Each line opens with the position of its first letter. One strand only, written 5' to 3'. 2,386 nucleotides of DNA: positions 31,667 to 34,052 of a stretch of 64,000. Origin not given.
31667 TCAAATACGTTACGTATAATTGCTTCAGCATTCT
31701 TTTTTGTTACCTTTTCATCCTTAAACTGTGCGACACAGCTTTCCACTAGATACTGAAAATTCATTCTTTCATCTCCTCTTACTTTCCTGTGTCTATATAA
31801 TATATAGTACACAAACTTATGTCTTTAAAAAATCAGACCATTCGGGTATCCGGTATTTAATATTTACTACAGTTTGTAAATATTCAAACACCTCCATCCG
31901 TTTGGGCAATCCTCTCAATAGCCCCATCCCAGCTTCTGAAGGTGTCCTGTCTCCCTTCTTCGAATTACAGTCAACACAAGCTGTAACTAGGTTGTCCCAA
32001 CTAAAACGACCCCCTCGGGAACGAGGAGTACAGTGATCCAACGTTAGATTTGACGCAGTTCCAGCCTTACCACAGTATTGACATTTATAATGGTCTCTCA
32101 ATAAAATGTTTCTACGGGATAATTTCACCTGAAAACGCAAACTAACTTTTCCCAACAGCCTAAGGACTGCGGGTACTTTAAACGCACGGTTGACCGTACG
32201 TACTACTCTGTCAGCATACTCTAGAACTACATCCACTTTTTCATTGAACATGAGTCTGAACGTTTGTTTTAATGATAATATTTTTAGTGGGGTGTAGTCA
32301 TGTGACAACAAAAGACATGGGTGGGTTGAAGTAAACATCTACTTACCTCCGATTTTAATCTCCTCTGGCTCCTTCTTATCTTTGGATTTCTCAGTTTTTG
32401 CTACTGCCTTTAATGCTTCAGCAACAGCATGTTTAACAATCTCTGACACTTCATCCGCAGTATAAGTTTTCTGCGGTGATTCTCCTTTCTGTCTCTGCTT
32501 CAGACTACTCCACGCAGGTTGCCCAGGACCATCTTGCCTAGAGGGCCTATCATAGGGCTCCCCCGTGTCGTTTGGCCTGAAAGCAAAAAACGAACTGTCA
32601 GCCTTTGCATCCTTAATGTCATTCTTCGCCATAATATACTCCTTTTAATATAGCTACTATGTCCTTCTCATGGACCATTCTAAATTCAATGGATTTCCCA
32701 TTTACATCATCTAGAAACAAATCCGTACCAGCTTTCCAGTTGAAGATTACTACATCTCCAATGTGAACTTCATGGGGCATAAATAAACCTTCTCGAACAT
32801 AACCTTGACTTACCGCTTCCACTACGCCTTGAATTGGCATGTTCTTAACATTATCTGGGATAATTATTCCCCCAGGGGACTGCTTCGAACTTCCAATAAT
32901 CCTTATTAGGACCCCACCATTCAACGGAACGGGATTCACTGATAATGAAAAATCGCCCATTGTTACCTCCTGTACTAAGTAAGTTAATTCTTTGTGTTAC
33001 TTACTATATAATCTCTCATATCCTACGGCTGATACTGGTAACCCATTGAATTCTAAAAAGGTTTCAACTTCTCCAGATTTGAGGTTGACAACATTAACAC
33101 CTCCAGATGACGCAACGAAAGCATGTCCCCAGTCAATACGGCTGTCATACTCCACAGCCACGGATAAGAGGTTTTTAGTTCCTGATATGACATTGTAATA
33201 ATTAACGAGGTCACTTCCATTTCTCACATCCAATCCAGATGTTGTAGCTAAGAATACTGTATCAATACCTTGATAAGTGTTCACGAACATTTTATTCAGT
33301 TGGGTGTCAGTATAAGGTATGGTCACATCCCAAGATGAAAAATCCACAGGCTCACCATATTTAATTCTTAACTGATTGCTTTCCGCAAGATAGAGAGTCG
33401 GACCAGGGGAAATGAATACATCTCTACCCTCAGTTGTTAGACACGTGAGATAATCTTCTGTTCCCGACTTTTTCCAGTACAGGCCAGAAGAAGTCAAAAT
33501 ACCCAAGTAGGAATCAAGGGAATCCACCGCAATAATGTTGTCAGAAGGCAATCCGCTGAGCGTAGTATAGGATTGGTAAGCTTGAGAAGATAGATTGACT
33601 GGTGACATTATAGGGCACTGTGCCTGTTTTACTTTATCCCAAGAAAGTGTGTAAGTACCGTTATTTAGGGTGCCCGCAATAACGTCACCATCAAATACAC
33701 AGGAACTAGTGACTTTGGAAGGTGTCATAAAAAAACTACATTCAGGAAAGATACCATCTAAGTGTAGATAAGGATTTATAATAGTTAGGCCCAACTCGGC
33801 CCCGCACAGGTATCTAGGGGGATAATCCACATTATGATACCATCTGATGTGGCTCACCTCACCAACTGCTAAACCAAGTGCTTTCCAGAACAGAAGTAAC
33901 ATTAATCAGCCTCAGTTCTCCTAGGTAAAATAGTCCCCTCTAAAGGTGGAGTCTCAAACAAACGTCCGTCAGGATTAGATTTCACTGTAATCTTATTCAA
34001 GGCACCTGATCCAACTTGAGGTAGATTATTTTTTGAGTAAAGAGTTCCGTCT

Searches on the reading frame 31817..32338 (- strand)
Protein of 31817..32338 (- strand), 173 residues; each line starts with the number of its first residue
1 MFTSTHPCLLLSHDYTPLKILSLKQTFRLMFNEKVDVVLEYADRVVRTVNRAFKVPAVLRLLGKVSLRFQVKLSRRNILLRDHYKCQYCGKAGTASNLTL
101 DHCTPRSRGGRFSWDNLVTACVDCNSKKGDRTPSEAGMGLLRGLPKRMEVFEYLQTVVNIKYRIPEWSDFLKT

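Call 19: search_protein_families(library=pfam, proteins=[window:31817-32338:-], max_evalue=0.01)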
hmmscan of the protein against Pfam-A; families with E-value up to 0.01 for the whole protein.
window:31817-32338:- (173 aa): 4 families
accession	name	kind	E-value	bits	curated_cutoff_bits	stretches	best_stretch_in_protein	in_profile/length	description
PF14279.12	HNH_5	-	1.1e-16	60.9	27.5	1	86-139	1-54/56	HNH endonuclease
PF01844.29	HNH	-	1.3e-14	54.5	21.4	1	86-131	1-47/47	HNH endonuclease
PF13395.12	HNH_4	-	5.3e-06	26.7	22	1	86-133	1-53/54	HNH endonuclease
PF02945.21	Endonuclease_7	-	0.0072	16.7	23.6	0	74-142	13-67/82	Recombination endonuclease VII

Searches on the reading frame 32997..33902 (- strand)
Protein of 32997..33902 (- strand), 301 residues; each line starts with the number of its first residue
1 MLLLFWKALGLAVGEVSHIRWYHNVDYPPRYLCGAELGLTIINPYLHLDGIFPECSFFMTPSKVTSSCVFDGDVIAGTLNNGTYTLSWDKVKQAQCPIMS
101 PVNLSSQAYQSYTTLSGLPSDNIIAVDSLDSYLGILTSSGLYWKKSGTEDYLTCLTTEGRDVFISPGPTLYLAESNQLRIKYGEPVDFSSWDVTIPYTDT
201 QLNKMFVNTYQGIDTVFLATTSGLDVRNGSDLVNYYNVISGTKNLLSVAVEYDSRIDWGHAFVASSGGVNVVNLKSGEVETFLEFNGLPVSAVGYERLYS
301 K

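Call 19: search_protein_families(library=pfam, proteins=[window:32997-33902:-], max_evalue=0.01)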
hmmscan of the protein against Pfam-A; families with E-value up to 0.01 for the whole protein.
window:32997-33902:- (301 aa): 0 families

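Call 32: search_dna_similar(query=window:32997-33902:-, collection=phages, mode=protein, max_rows=15)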
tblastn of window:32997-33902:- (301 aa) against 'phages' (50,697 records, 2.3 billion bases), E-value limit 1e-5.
No match.

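Call 33: find_homologous_proteins(query=window:32997-33902:-)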
Query window:32997-33902:- (301 aa): 19 proteins with E <= 0.001 among 1256 candidates.
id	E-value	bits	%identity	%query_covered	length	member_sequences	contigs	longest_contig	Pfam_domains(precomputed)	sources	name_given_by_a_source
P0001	6.6e-201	684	100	100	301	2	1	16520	-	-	-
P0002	4.4e-163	560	80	100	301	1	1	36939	-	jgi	jgi:hypothetical protein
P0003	8.8e-152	523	74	100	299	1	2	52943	-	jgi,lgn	jgi:hypothetical protein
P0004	4.5e-148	511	75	100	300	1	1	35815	-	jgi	jgi:hypothetical protein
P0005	2.2e-129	449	64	100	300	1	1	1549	-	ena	-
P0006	3.0e-128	446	63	100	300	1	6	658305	-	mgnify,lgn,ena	mgnify:CR=1 FL=1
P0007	8.0e-128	444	64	100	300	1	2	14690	-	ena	-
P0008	5.0e-126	438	63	100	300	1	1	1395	-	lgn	-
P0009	6.9e-119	415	61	100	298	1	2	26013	-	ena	-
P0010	2.2e-112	393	57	100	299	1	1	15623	-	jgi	jgi:hypothetical protein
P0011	4.2e-105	370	54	100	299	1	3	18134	-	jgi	jgi:hypothetical protein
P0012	3.1e-103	363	63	83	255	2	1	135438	-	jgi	jgi:hypothetical protein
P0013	7.2e-98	346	62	83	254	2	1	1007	-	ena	-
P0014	9.0e-98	345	63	78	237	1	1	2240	-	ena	-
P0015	2.1e-95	338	50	100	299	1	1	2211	-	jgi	jgi:hypothetical protein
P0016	2.1e-79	285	47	100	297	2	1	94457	-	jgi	jgi:hypothetical protein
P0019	4.8e-42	163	36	93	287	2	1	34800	-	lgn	-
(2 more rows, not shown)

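Call 34: find_encoding_contigs(protein=P0002, flank=10000, max_places=2)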
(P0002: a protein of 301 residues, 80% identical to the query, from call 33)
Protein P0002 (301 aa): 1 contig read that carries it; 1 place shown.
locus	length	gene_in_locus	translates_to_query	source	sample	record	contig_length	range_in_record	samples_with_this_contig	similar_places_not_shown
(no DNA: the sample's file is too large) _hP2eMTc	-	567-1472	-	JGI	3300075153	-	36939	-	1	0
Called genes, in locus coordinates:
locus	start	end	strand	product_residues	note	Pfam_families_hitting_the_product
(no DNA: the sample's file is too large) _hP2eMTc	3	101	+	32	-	?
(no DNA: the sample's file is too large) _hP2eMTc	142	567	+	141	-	-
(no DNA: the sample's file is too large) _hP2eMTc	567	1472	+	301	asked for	-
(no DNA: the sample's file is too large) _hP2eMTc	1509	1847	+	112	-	PF00166:Cpn10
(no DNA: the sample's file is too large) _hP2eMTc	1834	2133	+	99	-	-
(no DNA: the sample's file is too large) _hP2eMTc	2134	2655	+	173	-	PF01844:HNH, PF13395:HNH_4 (weak), PF14279:HNH_5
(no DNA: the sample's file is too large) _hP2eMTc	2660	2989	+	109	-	PF00216:Bac_DNA_binding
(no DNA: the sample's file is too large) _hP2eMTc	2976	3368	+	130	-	-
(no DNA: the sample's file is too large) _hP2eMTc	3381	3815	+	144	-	-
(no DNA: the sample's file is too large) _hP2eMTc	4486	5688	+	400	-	PF24392:Parb-CE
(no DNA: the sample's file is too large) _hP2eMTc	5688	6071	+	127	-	PF02481:DNA_processg_A (weak), PF10686:YAcAr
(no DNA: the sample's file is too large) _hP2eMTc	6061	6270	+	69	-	-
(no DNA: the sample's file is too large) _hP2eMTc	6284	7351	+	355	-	-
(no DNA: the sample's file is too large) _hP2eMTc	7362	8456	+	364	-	PF05496:RuvB_N (faint), PF13177:DNA_pol3_delta2, PF00004:AAA (faint)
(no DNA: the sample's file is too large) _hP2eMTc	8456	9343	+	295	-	-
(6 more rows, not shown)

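Call 35: find_encoding_contigs(protein=P0003, flank=10000, max_places=2)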
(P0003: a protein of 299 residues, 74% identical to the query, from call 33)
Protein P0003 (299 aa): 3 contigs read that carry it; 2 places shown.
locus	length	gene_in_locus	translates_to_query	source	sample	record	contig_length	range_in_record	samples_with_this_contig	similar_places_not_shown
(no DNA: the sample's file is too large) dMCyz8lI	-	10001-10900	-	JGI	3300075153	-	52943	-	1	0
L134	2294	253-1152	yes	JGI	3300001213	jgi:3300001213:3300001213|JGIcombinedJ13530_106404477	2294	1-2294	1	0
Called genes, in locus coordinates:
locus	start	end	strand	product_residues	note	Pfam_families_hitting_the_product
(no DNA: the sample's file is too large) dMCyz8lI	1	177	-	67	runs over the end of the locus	-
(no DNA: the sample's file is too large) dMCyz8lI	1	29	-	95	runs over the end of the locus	-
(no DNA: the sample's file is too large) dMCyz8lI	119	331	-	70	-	-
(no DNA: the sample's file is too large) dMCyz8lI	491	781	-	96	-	-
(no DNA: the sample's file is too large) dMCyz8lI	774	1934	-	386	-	PF08448:PAS_4, PF13426:PAS_9, PF00989:PAS, PF13188:PAS_8 (weak), PF13426:PAS_9, PF08447:PAS_3, PF00989:PAS, PF08448:PAS_4, +1 more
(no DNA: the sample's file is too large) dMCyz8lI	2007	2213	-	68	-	-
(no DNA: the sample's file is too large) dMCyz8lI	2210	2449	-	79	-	-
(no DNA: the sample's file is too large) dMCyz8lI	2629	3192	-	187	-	-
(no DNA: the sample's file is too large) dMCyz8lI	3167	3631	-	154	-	-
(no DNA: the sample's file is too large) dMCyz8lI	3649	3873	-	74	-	-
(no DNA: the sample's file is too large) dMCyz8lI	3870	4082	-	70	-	-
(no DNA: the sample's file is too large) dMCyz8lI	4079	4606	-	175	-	PF01327:Pep_deformylase, PF02810:SEC-C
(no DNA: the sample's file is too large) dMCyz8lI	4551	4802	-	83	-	-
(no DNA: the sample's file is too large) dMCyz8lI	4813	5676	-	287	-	PF00656:Peptidase_C14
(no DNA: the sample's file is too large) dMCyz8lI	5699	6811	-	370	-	-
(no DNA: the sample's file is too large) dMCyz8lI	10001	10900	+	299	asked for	-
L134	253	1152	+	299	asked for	-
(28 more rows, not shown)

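Call 36: find_encoding_contigs(protein=P0004, flank=10000, max_places=2)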
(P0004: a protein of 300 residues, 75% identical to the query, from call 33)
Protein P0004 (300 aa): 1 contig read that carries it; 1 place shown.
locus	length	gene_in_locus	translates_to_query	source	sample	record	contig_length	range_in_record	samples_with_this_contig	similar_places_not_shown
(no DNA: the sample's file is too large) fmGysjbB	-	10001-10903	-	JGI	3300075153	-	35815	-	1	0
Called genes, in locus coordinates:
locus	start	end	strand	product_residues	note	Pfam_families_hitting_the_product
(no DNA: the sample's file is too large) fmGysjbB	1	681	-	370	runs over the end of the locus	-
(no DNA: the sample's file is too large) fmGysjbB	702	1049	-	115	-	-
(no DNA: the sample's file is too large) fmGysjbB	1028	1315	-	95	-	-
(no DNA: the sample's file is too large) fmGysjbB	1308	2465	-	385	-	PF08448:PAS_4, PF13426:PAS_9 (weak), PF00989:PAS, PF13188:PAS_8 (weak), PF13426:PAS_9, PF08447:PAS_3, PF00989:PAS, PF08448:PAS_4, +2 more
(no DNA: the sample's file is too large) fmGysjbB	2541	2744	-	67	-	-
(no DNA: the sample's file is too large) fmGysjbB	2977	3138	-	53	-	-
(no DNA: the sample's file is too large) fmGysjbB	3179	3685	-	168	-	-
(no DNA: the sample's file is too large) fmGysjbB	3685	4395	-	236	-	PF12917:YfbR-like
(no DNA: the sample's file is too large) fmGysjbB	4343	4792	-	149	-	-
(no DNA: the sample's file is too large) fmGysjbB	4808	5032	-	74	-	-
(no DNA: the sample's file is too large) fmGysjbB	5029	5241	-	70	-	-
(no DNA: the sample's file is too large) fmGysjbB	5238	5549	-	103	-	PF01327:Pep_deformylase, PF02810:SEC-C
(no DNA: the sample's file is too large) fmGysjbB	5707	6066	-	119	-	-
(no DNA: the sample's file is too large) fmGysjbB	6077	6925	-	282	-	PF00656:Peptidase_C14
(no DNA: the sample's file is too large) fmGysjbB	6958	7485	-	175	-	-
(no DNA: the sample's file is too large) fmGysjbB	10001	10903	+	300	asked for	-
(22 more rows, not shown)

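Call 37: find_encoding_contigs(protein=P0006, flank=10000, max_places=3)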
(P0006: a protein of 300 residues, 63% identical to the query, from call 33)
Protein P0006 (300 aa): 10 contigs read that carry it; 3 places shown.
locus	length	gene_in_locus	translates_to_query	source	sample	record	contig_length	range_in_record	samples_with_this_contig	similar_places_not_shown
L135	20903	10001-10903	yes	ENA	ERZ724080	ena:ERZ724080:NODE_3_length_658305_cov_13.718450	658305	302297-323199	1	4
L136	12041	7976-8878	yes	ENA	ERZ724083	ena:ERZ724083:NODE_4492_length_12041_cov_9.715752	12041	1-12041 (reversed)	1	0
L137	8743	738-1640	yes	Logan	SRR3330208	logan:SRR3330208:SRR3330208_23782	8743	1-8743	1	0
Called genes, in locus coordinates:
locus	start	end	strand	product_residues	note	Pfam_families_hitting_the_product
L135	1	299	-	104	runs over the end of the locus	-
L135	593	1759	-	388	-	PF00989:PAS, PF08448:PAS_4, PF13426:PAS_9, PF00989:PAS, PF13426:PAS_9, PF08447:PAS_3, PF00989:PAS, PF08448:PAS_4, +4 more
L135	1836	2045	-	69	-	-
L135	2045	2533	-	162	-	-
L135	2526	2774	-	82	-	-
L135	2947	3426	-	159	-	-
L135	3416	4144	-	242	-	PF12917:YfbR-like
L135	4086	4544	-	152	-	-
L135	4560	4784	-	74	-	-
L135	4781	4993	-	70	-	-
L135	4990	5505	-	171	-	PF01327:Pep_deformylase, PF02810:SEC-C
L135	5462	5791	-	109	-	-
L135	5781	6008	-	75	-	-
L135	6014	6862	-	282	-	PF00656:Peptidase_C14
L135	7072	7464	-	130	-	-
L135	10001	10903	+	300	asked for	-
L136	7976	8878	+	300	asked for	-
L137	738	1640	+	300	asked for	-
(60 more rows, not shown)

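Call 39: find_encoding_contigs(protein=P0009, flank=10000, max_places=2)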
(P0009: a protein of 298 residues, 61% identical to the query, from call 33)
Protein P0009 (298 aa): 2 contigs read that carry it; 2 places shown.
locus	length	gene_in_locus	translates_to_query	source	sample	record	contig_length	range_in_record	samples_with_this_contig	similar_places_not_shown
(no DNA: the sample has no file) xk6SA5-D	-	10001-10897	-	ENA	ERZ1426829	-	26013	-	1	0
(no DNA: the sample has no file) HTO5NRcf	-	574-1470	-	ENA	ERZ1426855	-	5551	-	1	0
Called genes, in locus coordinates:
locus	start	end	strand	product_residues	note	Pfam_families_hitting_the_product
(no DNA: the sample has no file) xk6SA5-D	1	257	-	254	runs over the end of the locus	PF08448:PAS_4, PF13426:PAS_9, PF00989:PAS, PF13188:PAS_8, PF13426:PAS_9, PF08447:PAS_3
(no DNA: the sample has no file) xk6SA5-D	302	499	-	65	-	-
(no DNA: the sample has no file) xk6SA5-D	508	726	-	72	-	-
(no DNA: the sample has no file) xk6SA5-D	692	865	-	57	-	-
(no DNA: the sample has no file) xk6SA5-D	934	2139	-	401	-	PF14239:RRXRR, PF01844:HNH (weak)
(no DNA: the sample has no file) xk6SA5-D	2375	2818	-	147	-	-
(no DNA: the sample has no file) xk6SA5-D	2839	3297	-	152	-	-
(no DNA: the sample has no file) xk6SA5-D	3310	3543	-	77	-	-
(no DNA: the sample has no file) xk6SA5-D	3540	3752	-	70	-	-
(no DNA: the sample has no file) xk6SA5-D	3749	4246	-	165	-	PF01327:Pep_deformylase, PF02810:SEC-C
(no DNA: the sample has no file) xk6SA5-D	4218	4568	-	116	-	-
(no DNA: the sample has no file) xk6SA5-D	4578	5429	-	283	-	PF00656:Peptidase_C14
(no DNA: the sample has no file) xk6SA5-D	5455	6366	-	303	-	PF14528:LAGLIDADG_3 (faint)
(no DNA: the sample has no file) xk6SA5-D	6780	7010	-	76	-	-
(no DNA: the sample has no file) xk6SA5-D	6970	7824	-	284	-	PF01555:N6_N4_Mtase, PF02086:MethyltransfD12 (weak), PF13847:Methyltransf_31 (weak)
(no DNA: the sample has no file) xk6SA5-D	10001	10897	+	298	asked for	-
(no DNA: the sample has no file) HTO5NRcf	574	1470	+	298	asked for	-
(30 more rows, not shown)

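Call 40: find_encoding_contigs(protein=P0010, flank=10000, max_places=2)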
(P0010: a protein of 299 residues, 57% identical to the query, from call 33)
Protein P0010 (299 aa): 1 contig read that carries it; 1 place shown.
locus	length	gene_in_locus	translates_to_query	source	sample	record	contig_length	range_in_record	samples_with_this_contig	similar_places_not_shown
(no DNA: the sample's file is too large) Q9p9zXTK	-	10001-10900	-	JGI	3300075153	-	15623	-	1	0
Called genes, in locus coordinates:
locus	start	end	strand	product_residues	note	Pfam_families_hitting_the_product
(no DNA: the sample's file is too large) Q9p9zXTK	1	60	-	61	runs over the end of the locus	-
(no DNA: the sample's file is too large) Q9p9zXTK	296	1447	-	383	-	-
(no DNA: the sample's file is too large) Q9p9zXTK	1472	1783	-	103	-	-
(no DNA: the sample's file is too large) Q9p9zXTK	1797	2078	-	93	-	-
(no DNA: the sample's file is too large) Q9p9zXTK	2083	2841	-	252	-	PF08448:PAS_4 (weak), PF13426:PAS_9 (weak), PF00989:PAS, PF13188:PAS_8, PF08448:PAS_4 (weak), PF13426:PAS_9, PF08447:PAS_3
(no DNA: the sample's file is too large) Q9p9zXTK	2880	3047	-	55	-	-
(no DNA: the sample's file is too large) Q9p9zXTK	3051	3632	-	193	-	-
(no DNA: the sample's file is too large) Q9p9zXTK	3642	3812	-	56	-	-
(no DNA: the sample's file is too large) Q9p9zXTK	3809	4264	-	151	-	-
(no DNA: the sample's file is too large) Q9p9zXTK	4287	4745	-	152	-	-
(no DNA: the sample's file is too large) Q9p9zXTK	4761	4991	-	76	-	-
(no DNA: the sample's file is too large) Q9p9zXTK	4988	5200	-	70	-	-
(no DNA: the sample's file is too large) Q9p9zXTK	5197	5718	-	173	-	PF01327:Pep_deformylase, PF02810:SEC-C (weak)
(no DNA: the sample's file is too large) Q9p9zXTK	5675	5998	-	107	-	-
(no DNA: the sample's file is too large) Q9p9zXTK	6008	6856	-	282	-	PF00656:Peptidase_C14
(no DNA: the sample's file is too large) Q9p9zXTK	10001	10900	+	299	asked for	-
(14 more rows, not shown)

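Call 41: find_encoding_contigs(protein=P0011, flank=10000, max_places=3)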
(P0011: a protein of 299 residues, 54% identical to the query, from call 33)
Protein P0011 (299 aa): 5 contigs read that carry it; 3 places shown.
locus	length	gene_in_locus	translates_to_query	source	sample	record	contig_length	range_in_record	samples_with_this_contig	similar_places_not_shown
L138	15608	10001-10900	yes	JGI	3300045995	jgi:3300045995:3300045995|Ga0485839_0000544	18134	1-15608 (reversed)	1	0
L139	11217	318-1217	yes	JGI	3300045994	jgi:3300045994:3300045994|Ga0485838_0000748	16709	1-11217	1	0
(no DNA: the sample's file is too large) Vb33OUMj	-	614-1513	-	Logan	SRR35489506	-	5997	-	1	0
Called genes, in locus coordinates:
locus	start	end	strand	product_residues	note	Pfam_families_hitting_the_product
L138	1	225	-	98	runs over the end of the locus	-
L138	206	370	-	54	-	-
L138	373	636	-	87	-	-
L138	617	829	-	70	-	-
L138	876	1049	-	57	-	-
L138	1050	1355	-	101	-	-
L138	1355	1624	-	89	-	-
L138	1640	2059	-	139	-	-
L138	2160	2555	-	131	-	-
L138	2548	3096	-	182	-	-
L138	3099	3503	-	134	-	-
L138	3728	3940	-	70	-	-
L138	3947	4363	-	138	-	PF01327:Pep_deformylase, PF02810:SEC-C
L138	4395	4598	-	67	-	-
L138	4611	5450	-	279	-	PF00656:Peptidase_C14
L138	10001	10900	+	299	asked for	-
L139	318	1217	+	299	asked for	-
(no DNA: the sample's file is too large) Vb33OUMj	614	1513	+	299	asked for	-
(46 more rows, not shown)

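Call 42: find_encoding_contigs(protein=P0012, flank=10000, max_places=2)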
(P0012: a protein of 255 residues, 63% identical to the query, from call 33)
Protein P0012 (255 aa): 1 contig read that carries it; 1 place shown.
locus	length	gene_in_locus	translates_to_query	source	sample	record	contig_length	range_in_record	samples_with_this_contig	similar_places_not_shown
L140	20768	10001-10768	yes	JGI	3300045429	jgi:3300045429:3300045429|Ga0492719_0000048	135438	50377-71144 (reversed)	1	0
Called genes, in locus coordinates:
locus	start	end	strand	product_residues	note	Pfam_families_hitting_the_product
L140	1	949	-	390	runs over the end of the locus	PF00989:PAS (weak), PF08448:PAS_4, PF13426:PAS_9, PF00989:PAS, PF13188:PAS_8 (weak), PF13426:PAS_9, PF08447:PAS_3, PF08448:PAS_4, +3 more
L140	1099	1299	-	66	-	-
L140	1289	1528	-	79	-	-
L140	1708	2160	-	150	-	-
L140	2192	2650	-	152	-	-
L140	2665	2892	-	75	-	-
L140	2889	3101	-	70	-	-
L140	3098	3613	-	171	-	PF01327:Pep_deformylase, PF02810:SEC-C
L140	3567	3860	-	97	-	-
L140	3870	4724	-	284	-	PF00656:Peptidase_C14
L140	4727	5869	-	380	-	PF14528:LAGLIDADG_3 (faint), PF00961:LAGLIDADG_1 (faint)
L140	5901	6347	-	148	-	-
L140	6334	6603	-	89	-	-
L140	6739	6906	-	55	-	-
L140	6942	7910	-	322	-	-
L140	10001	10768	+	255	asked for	-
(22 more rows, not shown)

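Call 43: find_encoding_contigs(protein=P0016, flank=10000, max_places=2)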
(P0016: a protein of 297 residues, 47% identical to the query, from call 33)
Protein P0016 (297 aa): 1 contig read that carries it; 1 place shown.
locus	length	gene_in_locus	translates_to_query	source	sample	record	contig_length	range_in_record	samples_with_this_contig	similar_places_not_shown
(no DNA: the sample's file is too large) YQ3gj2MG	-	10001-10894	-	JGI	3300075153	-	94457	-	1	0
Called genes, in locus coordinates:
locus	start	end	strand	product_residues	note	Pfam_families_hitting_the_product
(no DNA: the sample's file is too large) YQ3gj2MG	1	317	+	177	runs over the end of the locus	PF00011:HSP20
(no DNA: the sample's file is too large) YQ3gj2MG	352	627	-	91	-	-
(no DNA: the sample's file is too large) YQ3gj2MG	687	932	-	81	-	-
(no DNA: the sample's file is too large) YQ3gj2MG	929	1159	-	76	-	-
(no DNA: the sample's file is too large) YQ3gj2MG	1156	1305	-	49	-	-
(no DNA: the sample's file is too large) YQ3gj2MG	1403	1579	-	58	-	-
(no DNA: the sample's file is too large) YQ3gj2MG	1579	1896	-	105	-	-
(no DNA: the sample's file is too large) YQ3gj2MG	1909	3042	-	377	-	-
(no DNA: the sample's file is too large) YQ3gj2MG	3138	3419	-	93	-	-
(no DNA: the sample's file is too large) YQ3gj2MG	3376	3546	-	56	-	-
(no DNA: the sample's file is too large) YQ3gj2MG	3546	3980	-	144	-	-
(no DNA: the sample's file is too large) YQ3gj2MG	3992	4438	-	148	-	-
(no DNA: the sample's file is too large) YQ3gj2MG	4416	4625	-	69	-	-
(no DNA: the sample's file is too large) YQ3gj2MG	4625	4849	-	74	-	-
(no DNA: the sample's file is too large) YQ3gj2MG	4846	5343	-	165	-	PF01327:Pep_deformylase, PF02810:SEC-C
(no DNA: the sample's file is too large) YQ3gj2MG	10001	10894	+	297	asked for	-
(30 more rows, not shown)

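Call 44: find_encoding_contigs(protein=P0019, flank=10000, max_places=2)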
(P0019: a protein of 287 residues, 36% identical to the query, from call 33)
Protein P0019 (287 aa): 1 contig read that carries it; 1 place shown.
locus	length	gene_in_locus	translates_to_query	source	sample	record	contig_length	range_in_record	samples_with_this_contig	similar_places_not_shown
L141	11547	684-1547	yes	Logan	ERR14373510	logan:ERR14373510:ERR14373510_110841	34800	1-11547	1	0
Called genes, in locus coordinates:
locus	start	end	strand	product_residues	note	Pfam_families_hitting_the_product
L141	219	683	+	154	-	-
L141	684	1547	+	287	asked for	-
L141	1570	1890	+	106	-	PF00166:Cpn10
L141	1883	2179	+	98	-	-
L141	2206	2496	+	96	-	PF00216:Bac_DNA_binding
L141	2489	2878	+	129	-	-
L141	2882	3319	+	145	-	-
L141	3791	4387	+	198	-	PF24392:Parb-CE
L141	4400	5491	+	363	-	PF05496:RuvB_N (faint), PF13177:DNA_pol3_delta2, PF00004:AAA, PF13173:AAA_14 (faint), PF13401:AAA_22 (weak)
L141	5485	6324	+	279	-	-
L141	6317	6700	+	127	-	-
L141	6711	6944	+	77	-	-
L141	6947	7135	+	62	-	-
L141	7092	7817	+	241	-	PF00557:Peptidase_M24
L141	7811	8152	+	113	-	PF07098:DUF1360 (weak)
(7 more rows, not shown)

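Call 45: find_encoding_contigs(protein=P0007, flank=10000, max_places=2)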
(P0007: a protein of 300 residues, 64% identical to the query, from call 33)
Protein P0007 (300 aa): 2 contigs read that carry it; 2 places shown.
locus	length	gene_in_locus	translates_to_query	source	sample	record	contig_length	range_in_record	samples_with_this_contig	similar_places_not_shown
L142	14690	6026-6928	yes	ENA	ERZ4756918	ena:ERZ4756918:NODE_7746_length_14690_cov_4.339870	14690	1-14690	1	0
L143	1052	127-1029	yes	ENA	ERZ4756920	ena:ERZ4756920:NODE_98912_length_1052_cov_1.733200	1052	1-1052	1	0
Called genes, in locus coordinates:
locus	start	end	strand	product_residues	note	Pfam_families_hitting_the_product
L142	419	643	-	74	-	-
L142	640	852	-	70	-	-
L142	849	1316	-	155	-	PF01327:Pep_deformylase, PF02810:SEC-C (weak)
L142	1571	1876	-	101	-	-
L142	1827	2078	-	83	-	-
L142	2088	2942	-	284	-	PF00656:Peptidase_C14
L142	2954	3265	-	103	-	-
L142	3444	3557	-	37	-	-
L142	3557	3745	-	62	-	-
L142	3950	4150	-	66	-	-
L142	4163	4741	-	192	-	-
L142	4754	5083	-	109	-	-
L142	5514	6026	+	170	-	-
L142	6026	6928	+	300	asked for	-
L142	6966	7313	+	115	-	PF00166:Cpn10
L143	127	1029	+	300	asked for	-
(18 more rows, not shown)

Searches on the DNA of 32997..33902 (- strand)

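Call 90: search_rna_families(source=L140, start=13365, end=13897, threshold=evalue, max_evalue=10)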
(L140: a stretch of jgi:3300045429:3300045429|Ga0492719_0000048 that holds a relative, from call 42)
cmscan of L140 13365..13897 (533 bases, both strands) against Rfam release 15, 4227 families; matches with E-value up to 10: 5.
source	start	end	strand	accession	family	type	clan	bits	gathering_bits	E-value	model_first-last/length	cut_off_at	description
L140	13365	13497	+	RF04321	tmRNA_permuted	Gene;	-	28.4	47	0.00058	80-213/213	5'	permuted transfer-messenger RNA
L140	13863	13897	+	RF04321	tmRNA_permuted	Gene;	-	19.4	47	0.065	36-70/213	3'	permuted transfer-messenger RNA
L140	13365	13591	+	RF01849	alpha_tmRNA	Gene;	CL00001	15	50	0.017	141-355/355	5'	Alphaproteobacteria transfer-messenger RNA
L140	13587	13646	-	RF00113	SIB_RNA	Gene; antitoxin;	-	13.7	56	5.8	1-147/147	no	Short Intergenic Abundant RNA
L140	13863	13897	+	RF01849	alpha_tmRNA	Gene;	CL00001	12.4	50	0.099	92-126/355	3'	Alphaproteobacteria transfer-messenger RNA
